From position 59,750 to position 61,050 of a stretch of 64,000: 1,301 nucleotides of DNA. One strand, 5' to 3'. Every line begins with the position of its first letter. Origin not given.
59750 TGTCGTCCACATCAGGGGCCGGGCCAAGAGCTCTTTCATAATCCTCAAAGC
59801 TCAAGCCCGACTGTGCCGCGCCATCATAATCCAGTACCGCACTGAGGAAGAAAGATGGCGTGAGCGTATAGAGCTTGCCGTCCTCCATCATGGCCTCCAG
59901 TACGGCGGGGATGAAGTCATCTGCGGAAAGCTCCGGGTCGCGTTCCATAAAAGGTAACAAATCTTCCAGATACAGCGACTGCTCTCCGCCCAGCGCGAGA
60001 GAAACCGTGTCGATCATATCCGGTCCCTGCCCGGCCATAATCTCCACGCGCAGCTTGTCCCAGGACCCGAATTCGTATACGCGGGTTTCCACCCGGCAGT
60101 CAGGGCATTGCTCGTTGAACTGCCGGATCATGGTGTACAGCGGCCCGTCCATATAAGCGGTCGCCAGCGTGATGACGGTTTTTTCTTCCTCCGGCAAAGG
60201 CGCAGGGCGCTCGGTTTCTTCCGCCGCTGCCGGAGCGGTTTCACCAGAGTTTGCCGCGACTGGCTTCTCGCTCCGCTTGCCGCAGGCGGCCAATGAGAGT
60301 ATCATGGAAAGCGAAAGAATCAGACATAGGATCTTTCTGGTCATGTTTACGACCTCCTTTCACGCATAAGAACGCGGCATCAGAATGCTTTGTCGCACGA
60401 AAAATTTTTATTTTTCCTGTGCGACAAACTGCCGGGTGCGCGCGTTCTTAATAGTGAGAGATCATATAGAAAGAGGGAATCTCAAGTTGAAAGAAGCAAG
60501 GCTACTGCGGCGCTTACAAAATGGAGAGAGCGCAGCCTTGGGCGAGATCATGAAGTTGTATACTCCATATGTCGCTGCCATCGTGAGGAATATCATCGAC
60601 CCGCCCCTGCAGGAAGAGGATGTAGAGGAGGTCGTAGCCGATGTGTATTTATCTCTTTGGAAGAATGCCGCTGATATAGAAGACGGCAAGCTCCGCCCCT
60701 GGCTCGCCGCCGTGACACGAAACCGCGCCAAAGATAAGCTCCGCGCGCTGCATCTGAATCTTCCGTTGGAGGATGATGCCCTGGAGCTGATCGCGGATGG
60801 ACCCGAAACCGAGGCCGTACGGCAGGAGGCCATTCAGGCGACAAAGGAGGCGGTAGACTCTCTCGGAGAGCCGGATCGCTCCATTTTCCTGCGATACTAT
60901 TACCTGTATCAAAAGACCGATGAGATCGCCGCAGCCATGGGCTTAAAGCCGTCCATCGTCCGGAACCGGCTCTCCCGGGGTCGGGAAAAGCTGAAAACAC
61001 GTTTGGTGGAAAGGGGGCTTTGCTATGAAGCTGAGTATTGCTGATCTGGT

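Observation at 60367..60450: Mirror-symmetric divergent promoter between sigma gene 5 and an SBP-like lipoprotein gene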

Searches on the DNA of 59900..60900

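Call 62: search_rna_families(source=window, start=59900, end=60900, threshold=evalue, max_evalue=1)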
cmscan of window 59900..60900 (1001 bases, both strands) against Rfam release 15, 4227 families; matches with E-value up to 1: 1.
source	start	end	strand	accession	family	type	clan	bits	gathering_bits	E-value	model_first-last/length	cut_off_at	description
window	60437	60518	+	RF03097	RAGATH-21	Gene; sRNA;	-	22.7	70.3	0.2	1-76/76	no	RAGATH-21 RNA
